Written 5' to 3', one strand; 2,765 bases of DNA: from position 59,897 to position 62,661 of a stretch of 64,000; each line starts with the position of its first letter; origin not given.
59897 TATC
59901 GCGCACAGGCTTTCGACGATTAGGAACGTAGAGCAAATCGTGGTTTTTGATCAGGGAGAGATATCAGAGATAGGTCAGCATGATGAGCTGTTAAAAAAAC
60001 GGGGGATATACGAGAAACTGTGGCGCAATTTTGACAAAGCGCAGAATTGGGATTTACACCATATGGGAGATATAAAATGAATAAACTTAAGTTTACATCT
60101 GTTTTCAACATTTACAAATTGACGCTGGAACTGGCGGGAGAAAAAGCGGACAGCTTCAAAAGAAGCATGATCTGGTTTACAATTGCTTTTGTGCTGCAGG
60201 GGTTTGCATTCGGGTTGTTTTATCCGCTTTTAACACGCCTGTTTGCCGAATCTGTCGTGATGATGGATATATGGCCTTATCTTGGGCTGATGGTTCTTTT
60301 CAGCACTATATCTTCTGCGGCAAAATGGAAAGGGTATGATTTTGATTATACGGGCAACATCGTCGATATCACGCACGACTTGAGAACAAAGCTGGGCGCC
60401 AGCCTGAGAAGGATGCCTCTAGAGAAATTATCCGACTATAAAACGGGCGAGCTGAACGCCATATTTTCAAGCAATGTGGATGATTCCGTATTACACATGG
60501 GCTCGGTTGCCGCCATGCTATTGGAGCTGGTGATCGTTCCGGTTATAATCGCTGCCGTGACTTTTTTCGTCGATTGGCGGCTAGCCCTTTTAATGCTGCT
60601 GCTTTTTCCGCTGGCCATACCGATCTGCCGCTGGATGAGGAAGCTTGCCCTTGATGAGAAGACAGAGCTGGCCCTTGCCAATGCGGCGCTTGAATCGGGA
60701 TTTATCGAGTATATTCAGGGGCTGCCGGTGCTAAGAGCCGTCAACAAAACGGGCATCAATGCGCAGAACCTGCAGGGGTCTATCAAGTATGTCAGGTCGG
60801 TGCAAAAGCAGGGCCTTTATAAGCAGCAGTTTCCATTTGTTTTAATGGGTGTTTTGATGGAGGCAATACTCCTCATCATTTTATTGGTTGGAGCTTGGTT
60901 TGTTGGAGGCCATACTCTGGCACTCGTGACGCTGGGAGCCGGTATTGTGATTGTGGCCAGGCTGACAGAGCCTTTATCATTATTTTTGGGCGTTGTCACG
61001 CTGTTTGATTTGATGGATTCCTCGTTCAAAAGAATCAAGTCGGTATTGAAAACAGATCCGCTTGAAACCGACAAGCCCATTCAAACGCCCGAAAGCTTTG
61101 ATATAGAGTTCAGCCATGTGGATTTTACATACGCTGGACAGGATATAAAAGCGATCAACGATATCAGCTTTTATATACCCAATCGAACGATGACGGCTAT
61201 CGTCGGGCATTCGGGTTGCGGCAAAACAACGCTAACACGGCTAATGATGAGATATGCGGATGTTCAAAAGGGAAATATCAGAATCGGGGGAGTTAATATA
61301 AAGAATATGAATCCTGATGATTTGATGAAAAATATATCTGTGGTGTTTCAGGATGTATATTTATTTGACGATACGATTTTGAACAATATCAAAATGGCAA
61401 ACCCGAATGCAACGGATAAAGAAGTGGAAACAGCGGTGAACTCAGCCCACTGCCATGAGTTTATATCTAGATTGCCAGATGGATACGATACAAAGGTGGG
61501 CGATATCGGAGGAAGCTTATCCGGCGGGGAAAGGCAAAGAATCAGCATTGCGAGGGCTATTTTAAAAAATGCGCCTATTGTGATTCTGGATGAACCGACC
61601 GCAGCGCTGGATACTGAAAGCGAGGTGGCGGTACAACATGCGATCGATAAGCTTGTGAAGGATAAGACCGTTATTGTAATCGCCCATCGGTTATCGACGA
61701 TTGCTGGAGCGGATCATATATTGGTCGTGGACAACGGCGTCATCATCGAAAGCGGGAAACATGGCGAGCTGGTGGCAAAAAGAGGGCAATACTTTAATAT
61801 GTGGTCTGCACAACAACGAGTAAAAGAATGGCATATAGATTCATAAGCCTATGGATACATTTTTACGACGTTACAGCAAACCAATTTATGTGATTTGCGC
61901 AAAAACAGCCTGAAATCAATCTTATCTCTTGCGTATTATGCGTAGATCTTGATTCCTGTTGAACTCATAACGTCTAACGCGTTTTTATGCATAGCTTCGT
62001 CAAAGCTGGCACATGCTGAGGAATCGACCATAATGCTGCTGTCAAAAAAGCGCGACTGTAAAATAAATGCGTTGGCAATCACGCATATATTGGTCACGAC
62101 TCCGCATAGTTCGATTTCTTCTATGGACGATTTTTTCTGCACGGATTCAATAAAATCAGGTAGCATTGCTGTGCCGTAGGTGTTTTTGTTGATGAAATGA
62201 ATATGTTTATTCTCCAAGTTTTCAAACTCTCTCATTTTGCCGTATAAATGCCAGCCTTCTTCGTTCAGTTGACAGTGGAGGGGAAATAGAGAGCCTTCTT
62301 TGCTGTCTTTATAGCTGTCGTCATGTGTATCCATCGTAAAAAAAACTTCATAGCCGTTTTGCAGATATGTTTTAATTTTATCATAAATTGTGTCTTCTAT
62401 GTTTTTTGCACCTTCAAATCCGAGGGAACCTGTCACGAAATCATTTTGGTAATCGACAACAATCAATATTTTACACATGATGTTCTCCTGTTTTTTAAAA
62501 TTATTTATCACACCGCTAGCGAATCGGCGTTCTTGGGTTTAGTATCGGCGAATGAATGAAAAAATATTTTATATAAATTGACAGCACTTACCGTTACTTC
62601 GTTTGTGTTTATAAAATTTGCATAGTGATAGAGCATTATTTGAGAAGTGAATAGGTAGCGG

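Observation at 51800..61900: Higher-G+C island without mobility genes: AraC regulator, peptide/nickel-type importer and two exporter-fold ABC proteins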

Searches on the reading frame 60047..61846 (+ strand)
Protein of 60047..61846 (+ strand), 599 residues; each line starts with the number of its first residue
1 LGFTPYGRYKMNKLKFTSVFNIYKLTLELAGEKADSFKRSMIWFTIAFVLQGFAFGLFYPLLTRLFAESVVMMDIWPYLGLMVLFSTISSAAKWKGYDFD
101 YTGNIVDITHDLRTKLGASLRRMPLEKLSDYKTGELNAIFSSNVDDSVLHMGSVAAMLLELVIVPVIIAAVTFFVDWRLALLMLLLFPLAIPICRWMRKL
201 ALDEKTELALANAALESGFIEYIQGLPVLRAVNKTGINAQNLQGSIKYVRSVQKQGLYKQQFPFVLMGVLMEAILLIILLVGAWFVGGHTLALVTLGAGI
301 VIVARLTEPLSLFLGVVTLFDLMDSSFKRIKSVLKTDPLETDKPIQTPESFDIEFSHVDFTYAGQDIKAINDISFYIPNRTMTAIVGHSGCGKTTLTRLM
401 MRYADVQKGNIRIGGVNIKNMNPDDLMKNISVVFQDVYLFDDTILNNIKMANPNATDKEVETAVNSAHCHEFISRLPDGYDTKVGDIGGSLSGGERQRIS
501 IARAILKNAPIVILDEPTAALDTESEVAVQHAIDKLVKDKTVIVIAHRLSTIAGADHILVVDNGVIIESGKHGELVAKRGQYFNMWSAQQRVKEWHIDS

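Call 3: search_protein_families(library=pfam, proteins=[window:60047-61846:+])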
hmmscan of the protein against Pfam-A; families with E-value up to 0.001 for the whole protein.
window:60047-61846:+ (599 aa): 5 families
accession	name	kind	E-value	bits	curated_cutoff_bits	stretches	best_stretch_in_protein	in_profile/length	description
PF00005.33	ABC_tran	-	1.1e-30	107.5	25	1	371-519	2-137/137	ABC transporter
PF00664.28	ABC_membrane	-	9.7e-15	55.4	28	1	82-308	47-272/274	ABC transporter transmembrane region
PF02463.25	SMC_N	-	6.9e-10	39.2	40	1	382-561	26-211/220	RecF/RecN/SMC N terminal domain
PF09818.15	ABC_ATPase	-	1.9e-05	24.3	23.2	0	459-560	127-229/283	P-loop domain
PF20720.3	nSTAND3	-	0.00057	20.1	27.2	1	379-467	16-98/155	Novel STAND NTPase 3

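Call 4: search_protein_families(library=ncbifam, proteins=[window:60047-61846:+])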
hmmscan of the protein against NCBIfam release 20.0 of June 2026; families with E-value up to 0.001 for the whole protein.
window:60047-61846:+ (599 aa): 190 families (the best 25 are shown)
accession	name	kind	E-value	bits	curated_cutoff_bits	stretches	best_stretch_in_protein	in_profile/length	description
TIGR02203.1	MsbA_lipidA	equivalog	2.6e-102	343.2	602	1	41-589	20-569/572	lipid A export permease/ATP-binding protein MsbA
NF045513.1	HepA_fam_ABC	equivalog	2.1e-95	320.4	725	1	80-589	99-609/610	heterocyst formation ABC transporter subunit HepA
NF052233.1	CphA_assoc_ABC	equivalog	4e-92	309.8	880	1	108-595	261-749/766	cyanophycin metabolism-associated ABC transporter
TIGR02204.1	MsbA_rel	hypoth_equivalog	8.4e-91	305.4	780.4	1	108-585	89-571/576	ABC transporter, permease/ATP-binding protein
NF010178.0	PRK13657.1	equivalog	1.2e-89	301.3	733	1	164-592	143-573/588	glucan ABC transporter ATP-binding protein/ permease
NF008381.0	PRK11176.1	equivalog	4.8e-84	282.8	867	1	349-589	338-579/582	lipid A ABC transporter ATP-binding protein/permease MsbA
TIGR02857.1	CydD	equivalog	1.4e-83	281.7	435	2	327-561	294-529/529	thiol reductant ABC exporter subunit CydD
TIGR01846.1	type_I_sec_HlyB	subfamily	4.3e-80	269.9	725.55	1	109-590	211-693/694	type I secretion system permease/ATPase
TIGR03375.1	type_I_sec_LssB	subfamily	1.7e-77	261.3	693.1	1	160-578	271-691/696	type I secretion system permease/ATPase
TIGR01192.1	chvA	subfamily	6.7e-76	256.1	585.4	1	163-585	142-566/585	glucan export ABC transporter ATP-binding protein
TIGR03796.1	NHLM_micro_ABC1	equivalog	7.2e-75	252.6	853.3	1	40-584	154-707/710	NHLP family bacteriocin export ABC transporter peptidase/permease/ATPase subunit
NF008364.0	PRK11160.1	equivalog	2.1e-73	247.8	630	1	110-586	93-572/575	heme ABC transporter ATP-binding protein/permease CydC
NF008055.0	PRK10789.1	equivalog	1.5e-72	244.9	845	1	72-590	53-572/590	SmdA family multidrug ABC transporter permease/ATP-binding protein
TIGR00958.1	3a01208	subfamily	3.7e-72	243.7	874.6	1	63-585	188-710/711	antigen peptide transporter 2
NF008056.1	PRK10790.1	equivalog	7.6e-72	242.7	746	1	99-594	87-580/584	SmdB family multidrug efflux ABC transporter permease/ATP-binding protein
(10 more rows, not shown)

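Call 25: search_solved_structures(query=window:60077-61846:+, max_evalue=1e-40)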
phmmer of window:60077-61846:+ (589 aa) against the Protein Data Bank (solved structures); distinct sequences matched with E-value up to 1e-40: 233 (the best 60 are shown).
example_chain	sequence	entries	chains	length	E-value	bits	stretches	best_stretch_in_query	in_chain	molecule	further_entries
6p6i_B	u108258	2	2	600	8.5e-148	496.5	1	13-588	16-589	ABC transporter protein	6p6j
8vsi_B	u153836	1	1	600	1.2e-147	496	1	13-588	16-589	Permease and ATP-binding protein of yersiniabactin-iron ABC transporter YbtQ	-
8woi_A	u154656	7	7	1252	8.2e-128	430.6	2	157-575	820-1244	ABC transporter B family member 19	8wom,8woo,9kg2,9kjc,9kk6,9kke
8wp0_A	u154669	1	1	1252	5.4e-127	427.9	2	157-575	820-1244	ABC transporter B family member 19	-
4f4c_A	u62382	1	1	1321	1e-122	413.8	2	140-580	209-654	Multidrug resistance protein pgp-1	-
9nfi_A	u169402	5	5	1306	1.8e-122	412.9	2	122-579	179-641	Permeability Glycoprotein (P-gp)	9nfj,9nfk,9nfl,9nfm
6qex_A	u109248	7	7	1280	2.4e-121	409.2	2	100-582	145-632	Multidrug resistance protein 1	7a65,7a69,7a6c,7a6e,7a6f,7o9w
8gmg_A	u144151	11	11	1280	3.7e-121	408.6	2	100-582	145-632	ATP-dependent translocase ABCB1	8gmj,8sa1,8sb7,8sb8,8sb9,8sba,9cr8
7niu_A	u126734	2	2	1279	4.6e-121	408.3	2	120-579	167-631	Isoform 2 of Phosphatidylcholine translocator ABCB4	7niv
8y6h_A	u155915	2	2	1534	7.1e-121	407.6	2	100-582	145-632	ATP-dependent translocase ABCB1,mNeonGreen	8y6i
8sa0_A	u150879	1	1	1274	1.9e-120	406.2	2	100-582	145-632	ATP-dependent translocase ABCB1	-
6c0v_A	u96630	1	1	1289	1.9e-120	406.2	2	100-582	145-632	Multidrug resistance protein 1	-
6s7p_A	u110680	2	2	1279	3e-120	405.6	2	120-579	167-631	Phosphatidylcholine translocator ABCB4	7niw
9ody_A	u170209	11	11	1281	1.7e-119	403.1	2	121-579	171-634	ATP-binding cassette, sub-family B (MDR/TAP), member 4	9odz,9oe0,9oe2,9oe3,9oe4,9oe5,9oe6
6qee_A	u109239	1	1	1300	1e-118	400.5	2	84-583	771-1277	ABCB1HM-EQ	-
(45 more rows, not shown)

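Call 66: search_dna_similar(query=window:60077-61846:+, collection=plasmids, mode=protein, max_rows=40, rows=spread, max_evalue=1e-100)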
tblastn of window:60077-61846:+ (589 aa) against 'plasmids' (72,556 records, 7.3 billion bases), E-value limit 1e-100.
Records with a match: 237; places in all: 237; records where one place covers at least 80% of the query: 237.
Best place of each record, by identity: <60% 237.
By first word of the organism name: Salmonella 167; Klebsiella 30; Ralstonia 14; Zymomonas 14; Rhodovulum 4; Escherichia 3; Acaryochloris 1; Halomonas 1; Paracoccus 1; Chroococcidiopsis 1; and 1 more.
By predicted mobility (MOB-suite, as given by PLSDB): conjugative 175; non-mobilizable 36; mobilizable 26.
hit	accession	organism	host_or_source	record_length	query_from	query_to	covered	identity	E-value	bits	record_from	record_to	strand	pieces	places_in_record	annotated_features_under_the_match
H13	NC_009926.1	Acaryochloris marina MBIC11017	-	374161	9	580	97%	46.2%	3e-155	500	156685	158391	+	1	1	ABC transporter ATP-binding protein (x2)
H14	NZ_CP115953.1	Ralstonia solanacearum CFBP2957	Solanum lycopersicum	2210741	2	579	98%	42.8%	4e-129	424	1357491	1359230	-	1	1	none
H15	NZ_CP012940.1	Ralstonia solanacearum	plantain,cell culture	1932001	2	579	98%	42.1%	4e-133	436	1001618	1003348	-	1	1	none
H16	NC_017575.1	Ralstonia solanacearum Po82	-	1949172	2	579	98%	42.0%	2e-132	434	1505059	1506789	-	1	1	none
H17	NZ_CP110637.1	Klebsiella pneumoniae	Homo sapiens,blood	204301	12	588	98%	41.7%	2e-139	454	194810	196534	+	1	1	ybtQ: yersiniabactin ABC transporter ATP-binding/permease protein YbtQ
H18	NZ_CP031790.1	Klebsiella pneumoniae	Homo sapiens,rectal swab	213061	12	588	98%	41.7%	3e-138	451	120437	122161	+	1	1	ybtQ: yersiniabactin ABC transporter ATP-binding/permease protein YbtQ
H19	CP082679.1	Salmonella enterica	Chicken Legs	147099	12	586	98%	41.8%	4e-139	454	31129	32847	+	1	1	ybtQ: yersiniabactin ABC transporter ATP-binding/permease protein YbtQ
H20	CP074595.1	Salmonella enterica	cell culture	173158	12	586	98%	41.8%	4e-139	454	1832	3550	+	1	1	ybtQ: yersiniabactin ABC transporter ATP-binding/permease protein YbtQ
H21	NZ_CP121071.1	Salmonella enterica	Chicken meat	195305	12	586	98%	41.8%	4e-139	454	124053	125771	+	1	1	ybtQ: yersiniabactin ABC transporter ATP-binding/permease protein YbtQ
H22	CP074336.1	Salmonella enterica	Gallus gallus,food,broiler chicken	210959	12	586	98%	41.8%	4e-139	454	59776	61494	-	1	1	ybtQ: yersiniabactin ABC transporter ATP-binding/permease protein YbtQ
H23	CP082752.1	Salmonella enterica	chicken breast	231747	12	586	98%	41.8%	4e-139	454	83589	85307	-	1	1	ybtQ: yersiniabactin ABC transporter ATP-binding/permease protein YbtQ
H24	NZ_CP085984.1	Salmonella enterica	-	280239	12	586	98%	41.8%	4e-139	454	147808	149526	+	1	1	ybtQ: yersiniabactin ABC transporter ATP-binding/permease protein YbtQ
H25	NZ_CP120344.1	Salmonella enterica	food,State of Palestine: West Bank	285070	12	586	98%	41.8%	4e-139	454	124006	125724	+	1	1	ybtQ: yersiniabactin ABC transporter ATP-binding/permease protein YbtQ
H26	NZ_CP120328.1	Salmonella enterica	food,State of Palestine: West Bank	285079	12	586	98%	41.8%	4e-139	454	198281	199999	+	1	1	ybtQ: yersiniabactin ABC transporter ATP-binding/permease protein YbtQ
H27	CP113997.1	Salmonella enterica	Homo sapiens,human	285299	12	586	98%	41.8%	4e-139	454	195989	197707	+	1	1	ybtQ: yersiniabactin ABC transporter ATP-binding/permease protein YbtQ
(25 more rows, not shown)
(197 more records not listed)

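Call 67: get_annotated_region(hit=H17, flank=7000)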
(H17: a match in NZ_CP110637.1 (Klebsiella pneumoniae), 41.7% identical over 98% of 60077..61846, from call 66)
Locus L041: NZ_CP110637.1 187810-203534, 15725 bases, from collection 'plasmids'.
description: Klebsiella pneumoniae strain K201054 plasmid pA, complete sequence
organism: Klebsiella pneumoniae (NCBI taxid 573)
taxonomy: Bacteria; Pseudomonadota; Gammaproteobacteria; Enterobacterales; Enterobacteriaceae; Klebsiella; Klebsiella pneumoniae
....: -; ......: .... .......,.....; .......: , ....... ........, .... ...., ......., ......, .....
typing (MOB-suite, as given by PLSDB): mobilizable; replicon IncFIB; relaxase MOBH
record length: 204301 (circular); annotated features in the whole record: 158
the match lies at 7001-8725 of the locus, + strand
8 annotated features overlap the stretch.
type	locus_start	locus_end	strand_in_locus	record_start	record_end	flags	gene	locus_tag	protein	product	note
CDS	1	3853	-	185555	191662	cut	irp2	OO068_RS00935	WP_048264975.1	yersiniabactin non-ribosomal peptide synthetase HMWP2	-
CDS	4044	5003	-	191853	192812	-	ybtA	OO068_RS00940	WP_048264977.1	yersiniabactin transcriptional regulator YbtA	-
predicted_resistance_gene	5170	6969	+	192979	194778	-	ybtP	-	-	yersiniabactin ABC transporter ATP-binding/permease protein YbtP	predicted by amrfinderplus; class ; identity 99.33%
predicted_resistance_gene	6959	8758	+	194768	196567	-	ybtQ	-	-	yersiniabactin ABC transporter ATP-binding/permease protein YbtQ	predicted by amrfinderplus; class ; identity 99.67%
CDS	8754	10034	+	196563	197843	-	ybtX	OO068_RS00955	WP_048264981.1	yersiniabactin-associated zinc MFS transporter YbtX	-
CDS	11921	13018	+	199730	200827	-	-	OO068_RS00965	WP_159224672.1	site-specific integrase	GO:0015074 - DNA integration [Evidence IEA]; GO:0006310 - DNA recombination [Evidence IEA]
CDS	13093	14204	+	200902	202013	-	-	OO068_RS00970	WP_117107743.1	IS3 family transposase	-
CDS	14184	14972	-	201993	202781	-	-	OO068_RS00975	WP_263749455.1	hypothetical protein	-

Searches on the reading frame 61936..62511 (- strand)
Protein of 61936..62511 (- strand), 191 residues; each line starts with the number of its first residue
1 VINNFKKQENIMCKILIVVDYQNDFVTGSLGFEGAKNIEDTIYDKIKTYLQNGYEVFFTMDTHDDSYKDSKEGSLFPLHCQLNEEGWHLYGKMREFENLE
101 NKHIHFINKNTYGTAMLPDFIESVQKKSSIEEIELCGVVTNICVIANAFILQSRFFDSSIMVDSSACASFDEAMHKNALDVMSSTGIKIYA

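Call 3: search_protein_families(library=pfam, proteins=[window:61936-62511:-])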
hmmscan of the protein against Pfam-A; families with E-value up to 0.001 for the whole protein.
window:61936-62511:- (191 aa): 1 family
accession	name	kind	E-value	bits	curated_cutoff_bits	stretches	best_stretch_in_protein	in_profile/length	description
PF00857.26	Isochorismatase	-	2.7e-20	73.6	27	1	15-186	2-167/175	Isochorismatase domain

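Call 4: search_protein_families(library=ncbifam, proteins=[window:61936-62511:-])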
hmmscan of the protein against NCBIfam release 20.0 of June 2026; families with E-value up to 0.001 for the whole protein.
window:61936-62511:- (191 aa): 3 families
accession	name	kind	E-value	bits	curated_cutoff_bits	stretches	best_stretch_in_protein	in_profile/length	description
NF050097.1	BiurAmidohydBiuH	equivalog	6.9e-06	25.7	370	1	83-186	110-205/221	biuret amidohydrolase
NF041461.1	C_hydro_YcaC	equivalog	2.2e-05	24.1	310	1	119-189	92-159/201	isochorismate family cysteine hydrolase YcaC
NF008623.0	PRK11609.1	equivalog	6.5e-05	22.8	174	0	13-65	3-56/213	bifunctional nicotinamidase/pyrazinamidase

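Call 28: find_encoding_contigs(protein=window:61936-62478:-, flank=6000, max_places=10)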
Protein window:61936-62478:- (180 aa): 19 contigs read that carry it; 10 places shown.
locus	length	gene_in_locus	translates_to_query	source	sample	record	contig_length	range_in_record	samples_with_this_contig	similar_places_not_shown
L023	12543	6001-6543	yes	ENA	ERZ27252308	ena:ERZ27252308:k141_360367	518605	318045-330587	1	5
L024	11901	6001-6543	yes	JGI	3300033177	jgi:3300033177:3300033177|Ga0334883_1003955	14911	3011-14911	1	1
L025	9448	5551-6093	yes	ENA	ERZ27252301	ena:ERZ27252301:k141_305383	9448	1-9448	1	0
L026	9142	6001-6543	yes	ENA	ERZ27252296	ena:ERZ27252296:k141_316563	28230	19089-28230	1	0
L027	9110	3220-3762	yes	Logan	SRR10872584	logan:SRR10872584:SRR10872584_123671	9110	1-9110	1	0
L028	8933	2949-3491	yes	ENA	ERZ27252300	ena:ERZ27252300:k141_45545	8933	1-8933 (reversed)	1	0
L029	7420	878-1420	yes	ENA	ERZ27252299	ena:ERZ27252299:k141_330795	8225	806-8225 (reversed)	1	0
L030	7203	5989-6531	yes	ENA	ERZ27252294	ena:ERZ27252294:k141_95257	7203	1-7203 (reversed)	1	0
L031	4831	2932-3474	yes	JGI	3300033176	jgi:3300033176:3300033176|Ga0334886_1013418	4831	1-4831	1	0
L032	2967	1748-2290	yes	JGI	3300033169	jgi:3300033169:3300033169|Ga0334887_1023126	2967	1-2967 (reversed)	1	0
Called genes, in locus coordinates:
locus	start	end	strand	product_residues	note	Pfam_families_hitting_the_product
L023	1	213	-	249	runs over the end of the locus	PF02775:TPP_enzyme_C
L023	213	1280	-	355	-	PF01855:POR_N, PF17147:PFOR_II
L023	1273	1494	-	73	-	PF12797:Fer4_2 (faint), PF13183:Fer4_8 (faint), PF13237:Fer4_10, PF12838:Fer4_7, PF13187:Fer4_9, PF14697:Fer4_21 (weak), PF00037:Fer4, PF12837:Fer4_6 (weak), +5 more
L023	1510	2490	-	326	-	PF02558:ApbA, PF08546:ApbA_C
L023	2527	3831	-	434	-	PF02550:AcetylCoA_hydro, PF13336:AcetylCoA_hyd_C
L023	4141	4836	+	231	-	PF00392:GntR, PF07729:FCD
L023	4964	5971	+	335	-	-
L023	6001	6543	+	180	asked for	PF00857:Isochorismatase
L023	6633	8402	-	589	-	PF00664:ABC_membrane, PF09818:ABC_ATPase (faint), PF00005:ABC_tran, PF02463:SMC_N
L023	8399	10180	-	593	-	PF00664:ABC_membrane, PF00005:ABC_tran, PF02463:SMC_N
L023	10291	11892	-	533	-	PF00496:SBP_bac_5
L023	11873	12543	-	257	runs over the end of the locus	PF00005:ABC_tran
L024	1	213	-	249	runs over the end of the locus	PF02775:TPP_enzyme_C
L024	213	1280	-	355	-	PF01855:POR_N, PF17147:PFOR_II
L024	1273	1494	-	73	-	PF12797:Fer4_2 (faint), PF13183:Fer4_8 (faint), PF13237:Fer4_10, PF12838:Fer4_7, PF13187:Fer4_9, PF14697:Fer4_21 (weak), PF00037:Fer4, PF12837:Fer4_6 (weak), +5 more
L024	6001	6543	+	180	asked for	PF00857:Isochorismatase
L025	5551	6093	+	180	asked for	PF00857:Isochorismatase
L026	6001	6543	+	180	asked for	PF00857:Isochorismatase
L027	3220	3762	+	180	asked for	PF00857:Isochorismatase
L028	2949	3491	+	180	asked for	PF00857:Isochorismatase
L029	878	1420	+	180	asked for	PF00857:Isochorismatase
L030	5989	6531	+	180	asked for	PF00857:Isochorismatase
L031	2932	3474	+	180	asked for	PF00857:Isochorismatase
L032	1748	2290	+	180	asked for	PF00857:Isochorismatase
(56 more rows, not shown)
